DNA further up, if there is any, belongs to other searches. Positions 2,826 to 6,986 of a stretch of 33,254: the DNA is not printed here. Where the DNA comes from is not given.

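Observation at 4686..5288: Complete histidine-phosphatase (PGAM-like) domain inserted inside the catalytic core of IleRS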

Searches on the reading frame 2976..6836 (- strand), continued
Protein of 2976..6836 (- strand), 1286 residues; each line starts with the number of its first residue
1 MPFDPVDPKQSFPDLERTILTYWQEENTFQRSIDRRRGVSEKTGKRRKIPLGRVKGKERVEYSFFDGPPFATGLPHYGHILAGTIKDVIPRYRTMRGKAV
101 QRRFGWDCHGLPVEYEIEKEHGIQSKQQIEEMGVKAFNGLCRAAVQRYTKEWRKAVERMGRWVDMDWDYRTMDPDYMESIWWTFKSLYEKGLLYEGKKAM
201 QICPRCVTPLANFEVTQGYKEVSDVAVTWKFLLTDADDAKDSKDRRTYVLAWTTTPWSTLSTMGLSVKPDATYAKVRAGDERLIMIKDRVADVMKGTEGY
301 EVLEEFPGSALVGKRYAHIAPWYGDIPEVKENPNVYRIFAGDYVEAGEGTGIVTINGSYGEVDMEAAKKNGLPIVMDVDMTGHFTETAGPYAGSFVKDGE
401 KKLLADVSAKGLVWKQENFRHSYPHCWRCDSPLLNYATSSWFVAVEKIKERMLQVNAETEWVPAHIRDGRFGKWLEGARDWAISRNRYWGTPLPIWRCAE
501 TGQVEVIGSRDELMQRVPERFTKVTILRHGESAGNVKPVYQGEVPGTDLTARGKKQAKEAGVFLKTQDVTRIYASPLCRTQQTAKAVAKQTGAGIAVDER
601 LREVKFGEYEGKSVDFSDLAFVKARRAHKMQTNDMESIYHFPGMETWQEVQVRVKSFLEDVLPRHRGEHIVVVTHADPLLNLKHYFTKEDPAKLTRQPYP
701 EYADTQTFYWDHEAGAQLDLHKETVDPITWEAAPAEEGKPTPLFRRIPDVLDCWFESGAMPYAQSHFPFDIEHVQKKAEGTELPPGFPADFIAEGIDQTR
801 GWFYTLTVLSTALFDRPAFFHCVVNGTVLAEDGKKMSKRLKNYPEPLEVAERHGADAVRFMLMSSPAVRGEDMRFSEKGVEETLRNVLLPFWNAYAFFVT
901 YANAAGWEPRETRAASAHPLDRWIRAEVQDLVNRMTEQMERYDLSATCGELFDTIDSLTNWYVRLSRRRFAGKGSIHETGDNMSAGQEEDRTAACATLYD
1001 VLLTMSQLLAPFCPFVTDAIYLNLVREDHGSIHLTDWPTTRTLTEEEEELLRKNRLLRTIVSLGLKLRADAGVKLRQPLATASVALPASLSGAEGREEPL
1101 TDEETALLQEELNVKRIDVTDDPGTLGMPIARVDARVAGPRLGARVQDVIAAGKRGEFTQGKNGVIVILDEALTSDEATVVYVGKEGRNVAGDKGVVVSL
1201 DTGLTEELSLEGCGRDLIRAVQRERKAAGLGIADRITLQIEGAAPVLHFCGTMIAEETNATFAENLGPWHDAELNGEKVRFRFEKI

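Call 6: find_homologous_proteins(query=window:2976-6836:-, max_evalue=1e-10)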
Query window:2976-6836:- (1286 aa): 8000 proteins with E <= 1e-10 among 8000 candidates; the best 120 are listed.
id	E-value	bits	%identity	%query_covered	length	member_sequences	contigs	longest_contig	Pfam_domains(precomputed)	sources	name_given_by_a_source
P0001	0.0e+0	2398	80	57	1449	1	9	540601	PF09334.18,PF08264.20,PF00133.29,PF19302.5,PF00300.28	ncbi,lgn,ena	-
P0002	0.0e+0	2168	73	57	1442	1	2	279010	PF09334.18,PF08264.20,PF00133.29,PF19302.5,PF00300.28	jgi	jgi:isoleucyl-tRNA synthetase/bisphosphoglycerate-dependent phosphoglycerate mutase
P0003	0.0e+0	2064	69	100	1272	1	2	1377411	PF09334.18,PF08264.20,PF00133.29,PF19302.5,PF00300.28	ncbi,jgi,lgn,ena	ncbi:MAG: class I tRNA ligase family protein [Candidatus Peribacteraceae bacterium]|jgi:isoleucyl-tR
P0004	0.0e+0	1968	64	57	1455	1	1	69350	PF09334.18,PF08264.20,PF00133.29,PF19302.5,PF00300.28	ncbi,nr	ncbi:MAG: class I tRNA ligase family protein [Candidatus Peribacteraceae bacterium]|nr:class I tRNA 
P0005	0.0e+0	1952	67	57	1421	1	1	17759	PF09334.18,PF08264.20,PF00133.29,PF19302.5,PF00300.28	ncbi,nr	ncbi:class I tRNA ligase family protein [Patescibacteria group bacterium]|nr:class I tRNA ligase fam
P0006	0.0e+0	1950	68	57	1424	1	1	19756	PF09334.18,PF08264.20,PF00133.29,PF19302.5,PF00300.28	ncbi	ncbi:MAG: class I tRNA ligase family protein [Patescibacteria group bacterium]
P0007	0.0e+0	1945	69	57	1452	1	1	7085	PF09334.18,PF08264.20,PF00133.29,PF19302.5,PF00300.28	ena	-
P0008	0.0e+0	1942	68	58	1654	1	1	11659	PF09334.18,PF08264.20,PF00133.29,PF19302.5,PF00300.28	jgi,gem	-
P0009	0.0e+0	1929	68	57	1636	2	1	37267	PF09334.18,PF08264.20,PF00133.29,PF19302.5,PF00300.28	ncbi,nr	ncbi:MAG: class I tRNA ligase family protein [Candidatus Peribacteraceae bacterium]|nr:class I tRNA 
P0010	0.0e+0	1925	66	57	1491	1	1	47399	PF09334.18,PF08264.20,PF00133.29,PF19302.5,PF00300.28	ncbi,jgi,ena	ncbi:MAG: class I tRNA ligase family protein [Candidatus Peregrinibacteria bacterium]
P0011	0.0e+0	1920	64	100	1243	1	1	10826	PF09334.18,PF08264.20,PF00133.29,PF19302.5,PF00300.28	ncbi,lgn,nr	ncbi:MAG: class I tRNA ligase family protein [Kiritimatiellales bacterium]|nr:class I tRNA ligase fa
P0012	0.0e+0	1917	69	57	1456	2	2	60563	PF09334.18,PF08264.20,PF00133.29,PF19302.5,PF00300.28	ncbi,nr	ncbi:MAG: class I tRNA ligase family protein [Candidatus Peribacteraceae bacterium]|nr:class I tRNA 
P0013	0.0e+0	1916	67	58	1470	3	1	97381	PF09334.18,PF08264.20,PF00133.29,PF19302.5,PF00300.28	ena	-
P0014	0.0e+0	1911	68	57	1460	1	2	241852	PF09334.18,PF08264.20,PF00133.29,PF19302.5,PF00300.28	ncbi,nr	ncbi:MAG: class I tRNA ligase family protein [Candidatus Peribacteraceae bacterium]|nr:class I tRNA 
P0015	0.0e+0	1911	65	58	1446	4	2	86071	PF09334.18,PF08264.20,PF00133.29,PF19302.5,PF00300.28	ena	-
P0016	0.0e+0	1896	64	100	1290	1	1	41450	PF09334.18,PF08264.20,PF00133.29,PF19302.5,PF00300.28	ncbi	ncbi:MAG: class I tRNA ligase family protein [Candidatus Peregrinibacteria bacterium]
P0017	0.0e+0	1896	68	57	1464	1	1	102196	PF09334.18,PF08264.20,PF00133.29,PF19302.5,PF00300.28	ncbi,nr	ncbi:MAG: class I tRNA ligase family protein [Candidatus Peribacter sp.]|nr:class I tRNA ligase fami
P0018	0.0e+0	1896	68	57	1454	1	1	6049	PF09334.18,PF08264.20,PF00133.29,PF19302.5,PF00300.28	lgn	-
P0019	0.0e+0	1880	63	100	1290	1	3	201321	PF09334.18,PF08264.20,PF00133.29,PF19302.5,PF00300.28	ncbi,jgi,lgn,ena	-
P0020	0.0e+0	1873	59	58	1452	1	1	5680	PF09334.18,PF08264.20,PF00133.29,PF19302.5,PF00300.28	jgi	-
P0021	0.0e+0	1872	62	57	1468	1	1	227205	PF09334.18,PF08264.20,PF00133.29,PF19302.5,PF00300.28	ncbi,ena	-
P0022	0.0e+0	1868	64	58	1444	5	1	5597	PF09334.18,PF08264.20,PF00133.29,PF19302.5,PF00300.28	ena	-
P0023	0.0e+0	1847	60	57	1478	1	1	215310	PF09334.18,PF08264.20,PF00133.29,PF19302.5,PF00300.28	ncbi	-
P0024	0.0e+0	1841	64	58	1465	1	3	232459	PF09334.18,PF08264.20,PF00133.29,PF19302.5,PF00300.28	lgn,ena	-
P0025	0.0e+0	1838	62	57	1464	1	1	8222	PF09334.18,PF08264.20,PF00133.29,PF19302.5,PF00300.28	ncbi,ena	-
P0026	0.0e+0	1835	65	58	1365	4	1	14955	PF09334.18,PF08264.20,PF00133.29,PF19302.5,PF00300.28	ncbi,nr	ncbi:MAG TPA: class I tRNA ligase family protein, partial [Candidatus Peribacteraceae bacterium]|nr:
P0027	0.0e+0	1832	62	57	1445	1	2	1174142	PF09334.18,PF08264.20,PF00133.29,PF19302.5,PF00300.28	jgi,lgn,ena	-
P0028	0.0e+0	1827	60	58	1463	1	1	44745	PF09334.18,PF08264.20,PF00133.29,PF19302.5,PF00300.28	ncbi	-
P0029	0.0e+0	1825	60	57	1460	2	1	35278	PF09334.18,PF08264.20,PF00133.29,PF19302.5,PF00300.28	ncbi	-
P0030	0.0e+0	1824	62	57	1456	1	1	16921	PF09334.18,PF08264.20,PF00133.29,PF19302.5,PF00300.28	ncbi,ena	-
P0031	0.0e+0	1808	67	57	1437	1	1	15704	PF09334.18,PF08264.20,PF00133.29,PF19302.5,PF00300.28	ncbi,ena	-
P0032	0.0e+0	1804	59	57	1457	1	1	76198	PF09334.18,PF08264.20,PF00133.29,PF19302.5,PF00300.28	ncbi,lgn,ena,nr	ncbi:MAG: isoleucyl-tRNA synthetase [Candidatus Peregrinibacteria bacterium Greene0416_19]|nr:MAG: i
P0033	0.0e+0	1802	61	57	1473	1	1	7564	PF09334.18,PF08264.20,PF00133.29,PF19302.5,PF00300.28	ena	-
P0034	0.0e+0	1797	60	58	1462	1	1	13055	PF09334.18,PF08264.20,PF00133.29,PF19302.5,PF00300.28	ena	-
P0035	0.0e+0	1797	61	57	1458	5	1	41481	PF09334.18,PF08264.20,PF00133.29,PF19302.5,PF00300.28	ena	-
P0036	0.0e+0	1795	59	57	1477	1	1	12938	PF09334.18,PF08264.20,PF00133.29,PF19302.5,PF00300.28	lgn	-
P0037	0.0e+0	1794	61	58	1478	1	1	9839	PF09334.18,PF08264.20,PF00133.29,PF19302.5,PF00300.28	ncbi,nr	ncbi:class I tRNA ligase family protein [Candidatus Peregrinibacteria bacterium]|nr:class I tRNA lig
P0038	0.0e+0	1789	61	57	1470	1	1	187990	PF09334.18,PF08264.20,PF00133.29,PF19302.5,PF00300.28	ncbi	-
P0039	0.0e+0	1789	59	57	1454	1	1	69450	PF09334.18,PF08264.20,PF00133.29,PF19302.5,PF00300.28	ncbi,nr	ncbi:MAG: class I tRNA ligase family protein [Candidatus Peribacteraceae bacterium]|nr:class I tRNA 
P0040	0.0e+0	1784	60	57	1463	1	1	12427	PF09334.18,PF08264.20,PF00133.29,PF19302.5,PF00300.28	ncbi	-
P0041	0.0e+0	1777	59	58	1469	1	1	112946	PF09334.18,PF08264.20,PF00133.29,PF19302.5,PF00300.28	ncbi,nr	ncbi:MAG: class I tRNA ligase family protein [Candidatus Peregrinibacteria bacterium]|nr:class I tRN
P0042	0.0e+0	1776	59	58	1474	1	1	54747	PF09334.18,PF08264.20,PF00133.29,PF19302.5,PF00300.28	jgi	-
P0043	0.0e+0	1775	60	57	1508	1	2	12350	PF09334.18,PF08264.20,PF00133.29,PF19302.5,PF00300.28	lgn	-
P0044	0.0e+0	1775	60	58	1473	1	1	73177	PF09334.18,PF08264.20,PF00133.29,PF19302.5,PF00300.28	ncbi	-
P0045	0.0e+0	1775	59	57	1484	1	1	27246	PF09334.18,PF08264.20,PF00133.29,PF19302.5,PF00300.28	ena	-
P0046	0.0e+0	1773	61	57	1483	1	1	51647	PF09334.18,PF08264.20,PF00133.29,PF19302.5,PF00300.28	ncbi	-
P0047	0.0e+0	1771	58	58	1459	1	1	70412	PF09334.18,PF08264.20,PF00133.29,PF19302.5,PF00300.28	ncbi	-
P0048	0.0e+0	1768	58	58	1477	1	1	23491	PF09334.18,PF08264.20,PF00133.29,PF19302.5,PF00300.28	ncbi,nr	ncbi:class I tRNA ligase family protein [Candidatus Peregrinibacteria bacterium]|nr:class I tRNA lig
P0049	0.0e+0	1765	60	57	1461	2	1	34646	PF09334.18,PF08264.20,PF00133.29,PF19302.5,PF00300.28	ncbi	-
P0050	0.0e+0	1762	58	58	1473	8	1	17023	PF09334.18,PF08264.20,PF00133.29,PF19302.5,PF00300.28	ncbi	ncbi:MAG: class I tRNA ligase family protein [Patescibacteria group bacterium]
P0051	0.0e+0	1758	58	58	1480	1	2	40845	PF09334.18,PF08264.20,PF00133.29,PF19302.5,PF00300.28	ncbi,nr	ncbi:class I tRNA ligase family protein [Candidatus Peregrinibacteria bacterium]|nr:class I tRNA lig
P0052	0.0e+0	1758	59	58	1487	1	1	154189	PF09334.18,PF08264.20,PF00133.29,PF19302.5,PF00300.28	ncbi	-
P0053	0.0e+0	1756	59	57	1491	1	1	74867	PF09334.18,PF08264.20,PF00133.29,PF19302.5,PF00300.28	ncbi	-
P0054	0.0e+0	1756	57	57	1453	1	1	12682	PF09334.18,PF08264.20,PF00133.29,PF19302.5,PF00300.28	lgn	-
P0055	0.0e+0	1752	60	100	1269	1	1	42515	PF09334.18,PF08264.20,PF00133.29,PF19302.5,PF00300.28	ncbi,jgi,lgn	jgi:isoleucyl-tRNA synthetase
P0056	0.0e+0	1749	57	57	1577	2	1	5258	PF09334.18,PF08264.20,PF00133.29,PF19302.5,PF00300.28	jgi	-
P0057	0.0e+0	1749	56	57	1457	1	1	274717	PF09334.18,PF08264.20,PF00133.29,PF19302.5,PF00300.28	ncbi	-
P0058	0.0e+0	1745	62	98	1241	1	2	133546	PF09334.18,PF08264.20,PF00133.29,PF19302.5,PF00300.28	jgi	jgi:isoleucyl-tRNA synthetase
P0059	0.0e+0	1741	61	100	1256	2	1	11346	PF09334.18,PF08264.20,PF00133.29,PF19302.5,PF00300.28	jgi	-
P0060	0.0e+0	1738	57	58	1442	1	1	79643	PF09334.18,PF08264.20,PF00133.29,PF19302.5,PF00300.28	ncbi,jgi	jgi:isoleucyl-tRNA synthetase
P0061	0.0e+0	1738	57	58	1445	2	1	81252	PF09334.18,PF08264.20,PF00133.29,PF19302.5,PF00300.28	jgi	jgi:isoleucyl-tRNA synthetase/bisphosphoglycerate-dependent phosphoglycerate mutase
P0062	0.0e+0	1738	58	58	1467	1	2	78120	PF09334.18,PF08264.20,PF00133.29,PF19302.5,PF00300.28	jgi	jgi:isoleucyl-tRNA synthetase/broad specificity phosphatase PhoE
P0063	0.0e+0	1737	58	58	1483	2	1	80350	PF09334.18,PF08264.20,PF00133.29,PF19302.5,PF00300.28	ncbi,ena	-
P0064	0.0e+0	1735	56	57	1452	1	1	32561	PF09334.18,PF08264.20,PF00133.29,PF24135.2,PF19302.5,PF00300.28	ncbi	-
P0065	0.0e+0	1731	59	57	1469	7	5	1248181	PF09334.18,PF08264.20,PF00133.29,PF19302.5,PF00300.28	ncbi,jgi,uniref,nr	ncbi:MAG: isoleucyl-tRNA synthetase [Candidatus Peribacter riflensis]|uniref:Isoleucine--tRNA ligase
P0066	0.0e+0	1728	59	57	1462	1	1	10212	PF09334.18,PF08264.20,PF00133.29,PF19302.5,PF00300.28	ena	-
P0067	0.0e+0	1725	59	57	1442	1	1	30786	PF09334.18,PF08264.20,PF00133.29,PF19302.5,PF00300.28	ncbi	-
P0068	0.0e+0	1725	58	58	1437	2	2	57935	PF09334.18,PF08264.20,PF00133.29,PF19302.5,PF00300.28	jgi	-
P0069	0.0e+0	1724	56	57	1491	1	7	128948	PF09334.18,PF08264.20,PF00133.29,PF19302.5,PF00300.28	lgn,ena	-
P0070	0.0e+0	1722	58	58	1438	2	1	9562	PF09334.18,PF08264.20,PF00133.29,PF19302.5,PF00300.28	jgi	jgi:isoleucyl-tRNA synthetase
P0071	0.0e+0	1721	57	57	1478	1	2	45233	PF09334.18,PF08264.20,PF00133.29,PF19302.5,PF00300.28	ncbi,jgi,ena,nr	ncbi:hypothetical protein COU76_02785 [Candidatus Peregrinibacteria bacterium CG10_big_fil_rev_8_21_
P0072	0.0e+0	1721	58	57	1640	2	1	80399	PF09334.18,PF08264.20,PF00133.29,PF19302.5,PF00300.28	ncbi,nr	ncbi:hypothetical protein AUJ46_04855 [Candidatus Peregrinibacteria bacterium CG1_02_54_53]|nr:MAG: 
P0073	0.0e+0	1720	60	57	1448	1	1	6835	PF09334.18,PF08264.20,PF00133.29,PF19302.5,PF00300.28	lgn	-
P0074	0.0e+0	1718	57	58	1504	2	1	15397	PF09334.18,PF08264.20,PF00133.29,PF19302.5,PF00300.28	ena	-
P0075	0.0e+0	1717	57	58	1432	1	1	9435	PF09334.18,PF08264.20,PF00133.29,PF19302.5,PF00300.28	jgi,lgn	-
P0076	0.0e+0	1715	57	58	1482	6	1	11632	PF09334.18,PF08264.20,PF00133.29,PF19302.5,PF00300.28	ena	-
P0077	0.0e+0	1715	58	57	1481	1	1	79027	PF09334.18,PF08264.20,PF00133.29,PF19302.5,PF00300.28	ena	-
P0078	0.0e+0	1711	56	57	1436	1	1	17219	PF09334.18,PF08264.20,PF00133.29,PF19302.5,PF00300.28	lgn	-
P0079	0.0e+0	1707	59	57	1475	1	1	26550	PF09334.18,PF08264.20,PF00133.29,PF19302.5,PF00300.28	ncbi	-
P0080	0.0e+0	1707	57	57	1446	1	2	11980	PF09334.18,PF08264.20,PF00133.29,PF19302.5,PF00300.28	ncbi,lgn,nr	ncbi:class I tRNA ligase family protein [Patescibacteria group bacterium]|nr:class I tRNA ligase fam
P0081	0.0e+0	1707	54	58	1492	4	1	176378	PF09334.18,PF08264.20,PF00133.29,PF19302.5,PF00300.28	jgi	-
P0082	0.0e+0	1706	60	57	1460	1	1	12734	PF09334.18,PF08264.20,PF00133.29,PF19302.5,PF00300.28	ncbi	-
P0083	0.0e+0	1705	55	58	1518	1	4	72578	PF09334.18,PF08264.20,PF00133.29,PF19302.5,PF00300.28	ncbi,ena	-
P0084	0.0e+0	1704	61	50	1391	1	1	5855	PF09334.18,PF08264.20,PF00133.29,PF19302.5,PF00300.28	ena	-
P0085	0.0e+0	1703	55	58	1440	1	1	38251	PF09334.18,PF08264.20,PF00133.29,PF19302.5,PF00300.28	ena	-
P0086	0.0e+0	1702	56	57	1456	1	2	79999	PF09334.18,PF08264.20,PF00133.29,PF19302.5,PF00300.28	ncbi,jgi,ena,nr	ncbi:hypothetical protein COU80_01920 [Candidatus Peregrinibacteria bacterium CG10_big_fil_rev_8_21_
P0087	0.0e+0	1702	57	58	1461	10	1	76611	PF09334.18,PF08264.20,PF00133.29,PF19302.5,PF00300.28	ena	-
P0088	0.0e+0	1698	55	57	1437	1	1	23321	PF09334.18,PF08264.20,PF00133.29,PF19302.5,PF00300.28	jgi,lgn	-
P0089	0.0e+0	1698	56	57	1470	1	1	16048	PF09334.18,PF08264.20,PF00133.29,PF19302.5,PF00300.28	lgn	-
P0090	0.0e+0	1698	59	57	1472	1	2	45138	PF09334.18,PF08264.20,PF00133.29,PF19302.5,PF00300.28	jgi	jgi:isoleucyl-tRNA synthetase/bisphosphoglycerate-dependent phosphoglycerate mutase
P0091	0.0e+0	1696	57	58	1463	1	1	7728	PF09334.18,PF08264.20,PF00133.29,PF19302.5,PF00300.28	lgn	-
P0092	0.0e+0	1695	58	100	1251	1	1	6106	PF09334.18,PF08264.20,PF00133.29,PF19302.5,PF00300.28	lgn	-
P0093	0.0e+0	1694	57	58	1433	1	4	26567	PF09334.18,PF08264.20,PF00133.29,PF19302.5,PF00300.28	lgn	-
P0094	0.0e+0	1693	55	58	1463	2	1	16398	PF09334.18,PF08264.20,PF00133.29,PF19302.5,PF00300.28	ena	-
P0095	0.0e+0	1692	57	58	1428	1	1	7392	PF09334.18,PF08264.20,PF00133.29,PF19302.5,PF00300.28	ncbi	-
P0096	0.0e+0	1689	55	58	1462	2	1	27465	PF09334.18,PF08264.20,PF00133.29,PF19302.5,PF00300.28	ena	-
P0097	0.0e+0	1686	57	58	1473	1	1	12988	PF09334.18,PF08264.20,PF00133.29,PF19302.5,PF00300.28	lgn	-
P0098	0.0e+0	1686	56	58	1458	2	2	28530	PF09334.18,PF08264.20,PF00133.29,PF19302.5,PF00300.28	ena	-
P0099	0.0e+0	1684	58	100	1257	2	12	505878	PF09334.18,PF08264.20,PF00133.29,PF19302.5,PF00300.28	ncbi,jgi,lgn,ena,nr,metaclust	ncbi:TPA: hypothetical protein DCL30_04855 [Candidatus Peribacteria bacterium]|nr:MAG: hypothetical 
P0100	0.0e+0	1684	58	100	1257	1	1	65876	PF09334.18,PF08264.20,PF00133.29,PF19302.5,PF00300.28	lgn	-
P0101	0.0e+0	1684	57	58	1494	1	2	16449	PF09334.18,PF08264.20,PF00133.29,PF19302.5,PF00300.28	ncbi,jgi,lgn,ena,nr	ncbi:class I tRNA ligase family protein [Candidatus Peregrinibacteria bacterium]|nr:class I tRNA lig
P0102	0.0e+0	1681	56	57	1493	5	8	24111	PF09334.18,PF08264.20,PF00133.29,PF19302.5,PF00300.28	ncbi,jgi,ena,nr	ncbi:hypothetical protein A2881_01130 [Candidatus Peribacteria bacterium RIFCSPHIGHO2_01_FULL_55_13]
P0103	0.0e+0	1679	56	57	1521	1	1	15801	PF09334.18,PF08264.20,PF00133.29,PF19302.5,PF00300.28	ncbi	-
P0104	0.0e+0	1679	57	100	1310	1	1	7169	PF09334.18,PF08264.20,PF00133.29,PF19302.5,PF00300.28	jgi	-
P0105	0.0e+0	1679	53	57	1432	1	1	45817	PF09334.18,PF08264.20,PF00133.29,PF19302.5,PF00300.28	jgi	jgi:isoleucyl-tRNA synthetase/bisphosphoglycerate-dependent phosphoglycerate mutase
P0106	0.0e+0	1679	56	57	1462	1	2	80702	PF09334.18,PF08264.20,PF00133.29,PF19302.5,PF00300.28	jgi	jgi:isoleucyl-tRNA synthetase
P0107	0.0e+0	1678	57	58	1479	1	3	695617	PF09334.18,PF08264.20,PF00133.29,PF19302.5,PF00300.28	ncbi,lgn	-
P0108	0.0e+0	1676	55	58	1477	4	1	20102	PF09334.18,PF08264.20,PF00133.29,PF19302.5,PF00300.28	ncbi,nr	ncbi:MAG: class I tRNA ligase family protein [bacterium]|nr:class I tRNA ligase family protein [bact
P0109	0.0e+0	1675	55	58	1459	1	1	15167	PF09334.18,PF08264.20,PF00133.29,PF19302.5,PF00300.28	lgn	-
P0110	0.0e+0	1675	58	100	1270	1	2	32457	PF09334.18,PF08264.20,PF00133.29,PF19302.5,PF00300.28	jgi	-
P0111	0.0e+0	1674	56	57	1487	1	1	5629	PF09334.18,PF08264.20,PF00133.29,PF19302.5,PF00300.28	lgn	-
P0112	0.0e+0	1672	54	58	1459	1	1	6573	PF09334.18,PF08264.20,PF00133.29,PF19302.5,PF00300.28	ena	-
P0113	0.0e+0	1672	56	57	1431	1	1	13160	PF09334.18,PF08264.20,PF00133.29,PF19302.5,PF00300.28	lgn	-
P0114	0.0e+0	1671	54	58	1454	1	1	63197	PF09334.18,PF08264.20,PF00133.29,PF19302.5,PF00300.28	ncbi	-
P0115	0.0e+0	1671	58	57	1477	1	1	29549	PF09334.18,PF08264.20,PF00133.29,PF19302.5,PF00300.28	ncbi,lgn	-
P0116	0.0e+0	1666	55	58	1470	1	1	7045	PF09334.18,PF08264.20,PF00133.29,PF19302.5,PF00300.28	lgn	-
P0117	0.0e+0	1664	56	58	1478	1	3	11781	PF09334.18,PF08264.20,PF00133.29,PF19302.5,PF00300.28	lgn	-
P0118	0.0e+0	1664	56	57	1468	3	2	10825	PF09334.18,PF08264.20,PF00133.29,PF19302.5,PF00300.28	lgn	-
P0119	0.0e+0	1662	58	100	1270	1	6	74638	PF09334.18,PF08264.20,PF00133.29,PF19302.5,PF00300.28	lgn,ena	-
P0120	0.0e+0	1660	56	100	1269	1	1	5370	PF09334.18,PF08264.20,PF00133.29,PF19302.5,PF00300.28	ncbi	-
